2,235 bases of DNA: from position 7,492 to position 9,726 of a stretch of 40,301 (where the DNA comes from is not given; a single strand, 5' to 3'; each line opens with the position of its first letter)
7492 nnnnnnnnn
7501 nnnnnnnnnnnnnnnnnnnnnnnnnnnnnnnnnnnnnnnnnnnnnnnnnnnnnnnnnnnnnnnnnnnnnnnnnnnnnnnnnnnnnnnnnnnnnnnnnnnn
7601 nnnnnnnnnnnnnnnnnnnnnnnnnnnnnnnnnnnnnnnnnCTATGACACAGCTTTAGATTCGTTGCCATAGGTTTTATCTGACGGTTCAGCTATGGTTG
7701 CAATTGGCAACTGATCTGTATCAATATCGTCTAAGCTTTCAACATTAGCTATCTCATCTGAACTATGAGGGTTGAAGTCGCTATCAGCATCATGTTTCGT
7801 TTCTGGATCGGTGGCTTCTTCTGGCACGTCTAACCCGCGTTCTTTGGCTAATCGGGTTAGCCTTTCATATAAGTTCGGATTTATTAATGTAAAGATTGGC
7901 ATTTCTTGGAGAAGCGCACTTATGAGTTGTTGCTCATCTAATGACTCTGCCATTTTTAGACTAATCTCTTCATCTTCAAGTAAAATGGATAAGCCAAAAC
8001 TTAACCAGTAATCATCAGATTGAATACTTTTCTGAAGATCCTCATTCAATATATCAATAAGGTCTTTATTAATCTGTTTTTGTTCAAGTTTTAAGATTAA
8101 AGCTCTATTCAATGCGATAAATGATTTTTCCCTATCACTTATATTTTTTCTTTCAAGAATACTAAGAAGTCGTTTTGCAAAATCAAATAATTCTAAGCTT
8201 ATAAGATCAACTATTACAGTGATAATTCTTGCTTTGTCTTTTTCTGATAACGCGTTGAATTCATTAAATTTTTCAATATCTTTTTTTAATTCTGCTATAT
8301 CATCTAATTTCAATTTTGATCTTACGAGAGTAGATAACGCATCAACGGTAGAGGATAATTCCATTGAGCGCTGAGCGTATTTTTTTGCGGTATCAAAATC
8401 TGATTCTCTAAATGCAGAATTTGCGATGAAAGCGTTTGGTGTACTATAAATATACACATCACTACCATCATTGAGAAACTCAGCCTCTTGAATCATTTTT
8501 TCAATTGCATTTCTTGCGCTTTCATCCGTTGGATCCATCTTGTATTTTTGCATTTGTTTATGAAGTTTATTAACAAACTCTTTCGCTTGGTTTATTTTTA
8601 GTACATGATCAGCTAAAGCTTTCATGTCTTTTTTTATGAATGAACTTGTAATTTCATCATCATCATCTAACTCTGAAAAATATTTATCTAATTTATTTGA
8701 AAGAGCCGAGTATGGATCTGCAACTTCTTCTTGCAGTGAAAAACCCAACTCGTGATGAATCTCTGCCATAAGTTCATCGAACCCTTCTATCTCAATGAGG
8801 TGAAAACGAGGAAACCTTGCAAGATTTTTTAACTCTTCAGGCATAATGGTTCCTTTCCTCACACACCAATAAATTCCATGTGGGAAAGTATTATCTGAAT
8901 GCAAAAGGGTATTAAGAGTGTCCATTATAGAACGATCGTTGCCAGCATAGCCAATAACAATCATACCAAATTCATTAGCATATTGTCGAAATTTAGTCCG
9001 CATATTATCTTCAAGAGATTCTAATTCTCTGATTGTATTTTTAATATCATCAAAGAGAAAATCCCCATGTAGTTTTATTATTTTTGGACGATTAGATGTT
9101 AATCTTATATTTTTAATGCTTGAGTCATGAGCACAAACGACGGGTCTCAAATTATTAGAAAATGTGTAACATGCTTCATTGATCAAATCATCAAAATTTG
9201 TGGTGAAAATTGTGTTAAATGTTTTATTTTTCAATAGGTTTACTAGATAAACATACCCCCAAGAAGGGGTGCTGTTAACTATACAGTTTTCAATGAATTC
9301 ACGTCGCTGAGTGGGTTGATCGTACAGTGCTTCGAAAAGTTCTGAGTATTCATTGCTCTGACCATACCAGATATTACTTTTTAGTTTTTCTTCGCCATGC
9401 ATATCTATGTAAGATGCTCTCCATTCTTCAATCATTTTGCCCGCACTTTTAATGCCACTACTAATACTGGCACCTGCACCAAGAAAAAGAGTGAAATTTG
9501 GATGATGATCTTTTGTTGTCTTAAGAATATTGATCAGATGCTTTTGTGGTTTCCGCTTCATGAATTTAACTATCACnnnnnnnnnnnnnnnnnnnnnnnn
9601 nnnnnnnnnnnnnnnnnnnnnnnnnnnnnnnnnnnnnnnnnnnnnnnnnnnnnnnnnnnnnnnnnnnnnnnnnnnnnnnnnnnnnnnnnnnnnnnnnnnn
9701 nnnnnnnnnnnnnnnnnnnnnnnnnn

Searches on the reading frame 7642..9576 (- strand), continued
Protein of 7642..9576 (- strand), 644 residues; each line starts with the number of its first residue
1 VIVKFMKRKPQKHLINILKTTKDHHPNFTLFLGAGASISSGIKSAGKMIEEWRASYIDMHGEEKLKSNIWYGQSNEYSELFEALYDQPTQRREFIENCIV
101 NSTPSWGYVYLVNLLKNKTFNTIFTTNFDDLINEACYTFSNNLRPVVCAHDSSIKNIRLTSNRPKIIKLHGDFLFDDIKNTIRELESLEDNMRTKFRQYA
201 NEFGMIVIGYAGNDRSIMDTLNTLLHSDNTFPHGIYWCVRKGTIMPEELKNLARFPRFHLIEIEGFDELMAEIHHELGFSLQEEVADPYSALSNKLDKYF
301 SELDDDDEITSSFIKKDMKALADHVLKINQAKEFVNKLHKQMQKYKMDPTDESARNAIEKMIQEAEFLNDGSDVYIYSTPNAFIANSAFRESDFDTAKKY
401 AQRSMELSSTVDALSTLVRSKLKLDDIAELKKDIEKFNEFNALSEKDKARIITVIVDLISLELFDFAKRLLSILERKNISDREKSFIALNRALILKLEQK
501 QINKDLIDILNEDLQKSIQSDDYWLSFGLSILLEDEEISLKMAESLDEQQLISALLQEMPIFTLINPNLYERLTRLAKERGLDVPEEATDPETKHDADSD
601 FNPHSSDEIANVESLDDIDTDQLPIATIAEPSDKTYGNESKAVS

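Call 89: search_protein_families(library=pfam, proteins=[L085:8095-10443:+, L091:8116-10395:+, L020:7961-9004:+], max_evalue=0.001)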
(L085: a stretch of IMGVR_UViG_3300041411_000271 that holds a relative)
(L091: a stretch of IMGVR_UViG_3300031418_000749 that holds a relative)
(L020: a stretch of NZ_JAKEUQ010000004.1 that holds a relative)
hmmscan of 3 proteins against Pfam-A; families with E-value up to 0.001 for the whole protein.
L085:8095-10443:+ (783 aa): 0 families

L091:8116-10395:+ (760 aa): 0 families

L020:7961-9004:+ (348 aa): 2 families
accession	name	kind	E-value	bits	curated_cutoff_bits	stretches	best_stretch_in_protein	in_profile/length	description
PF24624.1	Int_N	-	7e-29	100.9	27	1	60-169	1-99/100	Phage integrase, N-terminal domain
PF00589.27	Phage_integrase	-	1.7e-21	77.2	27.1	2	289-330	128-169/172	Phage integrase family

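Call 90: search_protein_families(library=padloc, proteins=[L085:8095-10443:+, L091:8116-10395:+, L020:7961-9004:+], max_evalue=0.001)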
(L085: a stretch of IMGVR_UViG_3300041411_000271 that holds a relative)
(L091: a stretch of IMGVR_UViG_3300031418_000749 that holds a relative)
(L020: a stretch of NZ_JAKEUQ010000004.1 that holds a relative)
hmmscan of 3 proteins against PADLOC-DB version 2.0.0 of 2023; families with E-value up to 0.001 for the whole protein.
L085:8095-10443:+ (783 aa): 0 families

L091:8116-10395:+ (760 aa): 0 families

L020:7961-9004:+ (348 aa): 0 families

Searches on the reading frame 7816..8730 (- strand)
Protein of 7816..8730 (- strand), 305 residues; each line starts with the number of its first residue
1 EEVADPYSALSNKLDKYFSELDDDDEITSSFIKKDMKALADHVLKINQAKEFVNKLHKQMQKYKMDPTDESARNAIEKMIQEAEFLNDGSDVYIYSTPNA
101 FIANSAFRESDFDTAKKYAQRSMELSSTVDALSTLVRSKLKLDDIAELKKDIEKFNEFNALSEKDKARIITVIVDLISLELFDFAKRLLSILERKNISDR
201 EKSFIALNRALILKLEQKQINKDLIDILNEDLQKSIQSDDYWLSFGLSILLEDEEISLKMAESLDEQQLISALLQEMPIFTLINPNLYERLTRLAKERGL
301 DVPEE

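Call 38: search_protein_families(library=pfam, proteins=[window:7816-8730:-], max_evalue=0.1)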
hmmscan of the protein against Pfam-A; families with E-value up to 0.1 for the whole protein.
window:7816-8730:- (305 aa): 2 families
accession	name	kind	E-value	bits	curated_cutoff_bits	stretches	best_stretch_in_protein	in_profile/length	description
PF04799.18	Fzo_mitofusin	-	0.017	15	27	0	11-62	96-147/161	fzo-like conserved region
PF14703.12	PHM7_cyt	-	0.063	13.9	27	0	11-132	16-113/174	Cytosolic domain of 10TM putative phosphate transporter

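Call 43: predict_structure(alignment_id=A3)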
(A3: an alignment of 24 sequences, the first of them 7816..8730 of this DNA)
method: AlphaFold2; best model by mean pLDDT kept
length: 305 residues; sequences in the alignment: 24
mean_pLDDT: 79.0   pTM: 0.66
mean pLDDT of the five models: 79.0, 78.7, 77.3, 76.5, 75.6
residues with pLDDT >= 90: 150; 70-90: 54; 50-70: 77; < 50: 24
segments of 3 or more residues with pLDDT < 50: 20-27, 82-96
pLDDT, mean of each block of 10 residues (from residue 1): 55 58 49 61 56 56 55 57 42 50 86 92 85 95 93 91 90 95 96 88 92 94 95 94 94 94 92 89 92 91 67
secondary structure, 60 per line:
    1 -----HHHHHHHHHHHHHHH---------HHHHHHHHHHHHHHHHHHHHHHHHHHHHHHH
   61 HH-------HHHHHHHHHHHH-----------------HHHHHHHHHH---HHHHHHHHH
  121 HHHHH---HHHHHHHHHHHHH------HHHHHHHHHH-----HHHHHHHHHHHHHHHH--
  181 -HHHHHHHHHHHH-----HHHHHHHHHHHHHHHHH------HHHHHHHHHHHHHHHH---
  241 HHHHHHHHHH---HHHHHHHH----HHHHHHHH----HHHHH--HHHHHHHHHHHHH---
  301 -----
elements in order: H6-20 H30-62 H70-81 H99-108 H112-125 H129-141 H148-157 H163-178 H182-193 H199-215 H222-237 H241-250 H254-261 H266-273 H278-282 H285-297

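Call 82: search_protein_representatives(protein=window:7816-8730:-)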
Query: 305 residues. Proteins with E-value up to 0.001 (for the whole library): 15; up to 1e-10: 11; up to 1e-30: 4. The best 15 are listed.
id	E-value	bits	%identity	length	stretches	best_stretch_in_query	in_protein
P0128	4.2e-47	177.3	96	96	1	72-166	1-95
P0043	4.5e-44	167.4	32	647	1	1-304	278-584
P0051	9.2e-40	153.3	33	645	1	1-291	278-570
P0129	5.1e-34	134.4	31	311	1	67-303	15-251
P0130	1.7e-26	109.8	29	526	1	1-300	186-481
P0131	4.9e-21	91.9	26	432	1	2-300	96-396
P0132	2.4e-17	79.8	35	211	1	180-303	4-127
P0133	2.8e-17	79.6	27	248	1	127-304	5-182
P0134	1.3e-12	64.2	37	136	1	208-296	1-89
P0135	5.4e-12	62.3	83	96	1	260-305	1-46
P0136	3.7e-11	59.5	53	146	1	238-303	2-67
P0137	1.6e-08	50.9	41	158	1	237-304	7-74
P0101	3.0e-07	46.7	25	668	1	2-296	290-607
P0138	8.3e-07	45.2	26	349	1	1-293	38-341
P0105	9.0e-05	38.6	25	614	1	1-301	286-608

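Call 83: search_protein_families(library=pfam, proteins=[P0130, P0131, P0138, P0129], max_evalue=0.01)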
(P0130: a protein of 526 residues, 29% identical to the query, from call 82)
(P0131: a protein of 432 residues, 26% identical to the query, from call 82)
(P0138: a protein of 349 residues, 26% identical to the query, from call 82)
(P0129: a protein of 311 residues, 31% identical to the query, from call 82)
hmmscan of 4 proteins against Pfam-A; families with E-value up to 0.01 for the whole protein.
P0130 (526 aa): 1 family
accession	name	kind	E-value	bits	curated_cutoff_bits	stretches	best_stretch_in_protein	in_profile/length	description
PF13289.12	SIR2_2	-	7.1e-14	52.5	24.5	1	22-143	2-124/141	SIR2-like domain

P0131 (432 aa): 0 families

P0138 (349 aa): 0 families

P0129 (311 aa): 2 families
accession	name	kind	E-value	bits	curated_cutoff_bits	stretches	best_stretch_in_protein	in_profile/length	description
PF12895.13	ANAPC3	-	0.0012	19.5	27.2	1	48-92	27-71/82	Anaphase-promoting complex, cyclosome, subunit 3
PF04733.20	Coatomer_E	-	0.0021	18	21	0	54-152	11-105/290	Coatomer epsilon subunit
